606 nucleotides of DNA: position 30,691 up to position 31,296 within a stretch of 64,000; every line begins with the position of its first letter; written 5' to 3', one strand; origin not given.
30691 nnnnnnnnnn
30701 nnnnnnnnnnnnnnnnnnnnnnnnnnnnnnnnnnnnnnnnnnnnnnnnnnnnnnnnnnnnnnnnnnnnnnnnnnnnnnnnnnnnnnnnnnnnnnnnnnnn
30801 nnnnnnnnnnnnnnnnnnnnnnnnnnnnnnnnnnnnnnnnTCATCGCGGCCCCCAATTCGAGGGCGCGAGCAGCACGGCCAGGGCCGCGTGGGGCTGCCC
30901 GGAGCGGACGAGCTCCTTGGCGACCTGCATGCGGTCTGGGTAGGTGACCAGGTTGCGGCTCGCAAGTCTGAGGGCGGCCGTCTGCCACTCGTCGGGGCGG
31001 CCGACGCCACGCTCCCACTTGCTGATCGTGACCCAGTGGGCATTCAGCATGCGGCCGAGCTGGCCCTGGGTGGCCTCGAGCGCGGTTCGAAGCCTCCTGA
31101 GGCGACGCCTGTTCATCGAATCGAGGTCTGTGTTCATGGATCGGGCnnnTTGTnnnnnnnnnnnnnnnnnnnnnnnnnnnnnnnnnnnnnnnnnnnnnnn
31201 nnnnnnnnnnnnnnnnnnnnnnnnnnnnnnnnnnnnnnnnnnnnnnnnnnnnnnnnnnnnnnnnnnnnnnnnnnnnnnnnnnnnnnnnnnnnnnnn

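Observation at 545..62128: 39 copies of a 13-bp dyad (TTGCGA-S-TCGCAA family) spread through the element, many fused to gene starts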

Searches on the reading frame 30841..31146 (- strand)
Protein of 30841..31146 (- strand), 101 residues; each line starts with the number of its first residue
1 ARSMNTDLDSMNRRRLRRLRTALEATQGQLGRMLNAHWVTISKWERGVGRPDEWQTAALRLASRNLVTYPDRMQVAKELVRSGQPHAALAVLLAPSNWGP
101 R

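Call 24: search_protein_families(library=pfam, proteins=[window:30841-31146:-], max_evalue=0.01)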
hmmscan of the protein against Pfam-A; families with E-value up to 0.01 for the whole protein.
window:30841-31146:- (101 aa): 2 families
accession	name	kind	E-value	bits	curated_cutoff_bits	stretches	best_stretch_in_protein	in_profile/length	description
PF13560.12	HTH_31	-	0.00012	22.7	27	1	14-59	4-50/64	Helix-turn-helix domain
PF01381.28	HTH_3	-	0.0079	16.6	23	0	16-52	1-37/55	Helix-turn-helix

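Call 103: find_homologous_proteins(query=window:30841-31146:-, max_evalue=0.001)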
Query window:30841-31146:- (101 aa): 1 proteins with E <= 0.001 among 25 candidates.
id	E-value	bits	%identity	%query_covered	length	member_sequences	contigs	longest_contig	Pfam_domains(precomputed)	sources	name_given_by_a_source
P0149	5.1e-58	211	100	97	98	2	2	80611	-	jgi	jgi:DNA-binding XRE family transcriptional regulator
